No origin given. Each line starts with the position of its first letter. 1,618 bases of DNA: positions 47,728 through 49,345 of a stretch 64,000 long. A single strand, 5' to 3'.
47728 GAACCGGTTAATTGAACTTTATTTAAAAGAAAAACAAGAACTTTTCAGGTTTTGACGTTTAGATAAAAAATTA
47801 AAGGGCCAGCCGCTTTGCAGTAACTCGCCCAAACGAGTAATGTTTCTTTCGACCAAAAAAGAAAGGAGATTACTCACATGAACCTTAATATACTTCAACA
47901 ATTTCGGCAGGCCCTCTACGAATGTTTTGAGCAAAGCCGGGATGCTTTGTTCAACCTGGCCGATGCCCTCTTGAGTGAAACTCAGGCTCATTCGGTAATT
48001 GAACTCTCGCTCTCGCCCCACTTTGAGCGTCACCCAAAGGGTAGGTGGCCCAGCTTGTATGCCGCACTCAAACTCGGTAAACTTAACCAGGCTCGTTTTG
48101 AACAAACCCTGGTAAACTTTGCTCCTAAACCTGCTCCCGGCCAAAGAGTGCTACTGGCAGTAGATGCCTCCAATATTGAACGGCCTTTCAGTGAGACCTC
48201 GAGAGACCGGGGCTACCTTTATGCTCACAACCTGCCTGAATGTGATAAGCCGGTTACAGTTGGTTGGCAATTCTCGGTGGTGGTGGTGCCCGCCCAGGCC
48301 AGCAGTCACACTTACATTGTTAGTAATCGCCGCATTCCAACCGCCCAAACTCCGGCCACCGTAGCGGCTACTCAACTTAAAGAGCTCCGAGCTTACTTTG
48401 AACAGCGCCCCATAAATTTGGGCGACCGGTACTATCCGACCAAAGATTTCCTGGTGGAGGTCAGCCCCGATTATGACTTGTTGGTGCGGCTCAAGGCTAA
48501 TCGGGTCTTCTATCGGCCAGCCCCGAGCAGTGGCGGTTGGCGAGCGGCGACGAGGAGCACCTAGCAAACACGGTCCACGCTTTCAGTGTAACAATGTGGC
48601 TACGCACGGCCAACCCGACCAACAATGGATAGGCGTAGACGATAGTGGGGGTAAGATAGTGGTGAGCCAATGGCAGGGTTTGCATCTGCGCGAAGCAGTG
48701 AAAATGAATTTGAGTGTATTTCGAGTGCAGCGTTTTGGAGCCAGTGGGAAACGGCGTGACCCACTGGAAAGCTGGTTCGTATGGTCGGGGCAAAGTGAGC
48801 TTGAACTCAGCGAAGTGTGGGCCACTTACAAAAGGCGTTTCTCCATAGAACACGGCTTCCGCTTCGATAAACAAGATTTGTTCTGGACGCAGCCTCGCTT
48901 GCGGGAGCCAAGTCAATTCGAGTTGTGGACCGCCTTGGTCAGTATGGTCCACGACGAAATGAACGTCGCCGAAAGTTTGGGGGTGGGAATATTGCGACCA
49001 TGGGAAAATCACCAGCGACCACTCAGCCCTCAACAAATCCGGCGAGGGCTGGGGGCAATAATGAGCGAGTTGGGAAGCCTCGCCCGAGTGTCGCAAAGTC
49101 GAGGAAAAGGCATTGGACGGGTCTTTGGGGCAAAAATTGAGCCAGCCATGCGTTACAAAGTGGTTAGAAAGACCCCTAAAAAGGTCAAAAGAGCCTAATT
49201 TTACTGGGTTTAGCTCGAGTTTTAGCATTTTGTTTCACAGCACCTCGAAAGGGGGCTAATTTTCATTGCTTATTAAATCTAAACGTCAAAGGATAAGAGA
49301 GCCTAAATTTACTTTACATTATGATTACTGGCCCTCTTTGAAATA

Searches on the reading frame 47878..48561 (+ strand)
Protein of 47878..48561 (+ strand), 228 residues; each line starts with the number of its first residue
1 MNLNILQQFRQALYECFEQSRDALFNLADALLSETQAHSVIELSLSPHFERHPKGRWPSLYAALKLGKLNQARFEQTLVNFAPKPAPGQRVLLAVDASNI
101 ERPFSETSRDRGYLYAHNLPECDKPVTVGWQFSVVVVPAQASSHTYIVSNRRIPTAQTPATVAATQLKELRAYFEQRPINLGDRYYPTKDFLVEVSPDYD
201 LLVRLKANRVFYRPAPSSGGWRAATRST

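Call 11: search_protein_families(library=ncbifam, proteins=[window:47878-48561:+], max_evalue=0.001)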
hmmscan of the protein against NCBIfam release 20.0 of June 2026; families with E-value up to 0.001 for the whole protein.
window:47878-48561:+ (228 aa): 2 families
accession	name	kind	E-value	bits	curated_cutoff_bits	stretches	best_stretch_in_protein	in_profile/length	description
NF041680.1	transp_NF041680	equivalog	4.6e-57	194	440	1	6-218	1-216/439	NF041680 family putative transposase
NF049999.1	transpos_IS701_3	equivalog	1.5e-05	24.1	170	1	27-218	28-222/412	IS701 family transposase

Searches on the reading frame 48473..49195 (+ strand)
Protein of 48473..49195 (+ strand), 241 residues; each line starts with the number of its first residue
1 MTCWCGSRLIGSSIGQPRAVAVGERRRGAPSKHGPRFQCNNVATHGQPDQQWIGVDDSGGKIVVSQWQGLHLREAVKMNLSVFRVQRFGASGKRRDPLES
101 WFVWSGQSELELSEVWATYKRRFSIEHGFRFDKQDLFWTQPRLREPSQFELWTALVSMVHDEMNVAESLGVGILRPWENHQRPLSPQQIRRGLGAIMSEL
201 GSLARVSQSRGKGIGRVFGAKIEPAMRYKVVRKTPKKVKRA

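Call 11: search_protein_families(library=ncbifam, proteins=[window:48473-49195:+], max_evalue=0.001)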
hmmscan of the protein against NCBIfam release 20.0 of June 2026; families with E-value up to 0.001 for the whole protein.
window:48473-49195:+ (241 aa): 4 families
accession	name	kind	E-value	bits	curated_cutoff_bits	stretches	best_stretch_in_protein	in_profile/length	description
NF041680.1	transp_NF041680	equivalog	3.9e-60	204.1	440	1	23-234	218-438/439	NF041680 family putative transposase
NF049999.1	transpos_IS701_3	equivalog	2.5e-07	29.9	170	1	25-165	224-359/412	IS701 family transposase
NF033559.2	transpos_IS1634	equivalog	5.1e-05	22.5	100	1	108-147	368-407/483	IS1634 family transposase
NF033591.1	transpos_IS4_2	equivalog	0.00014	21.1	152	1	47-159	202-273/340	IS4 family transposase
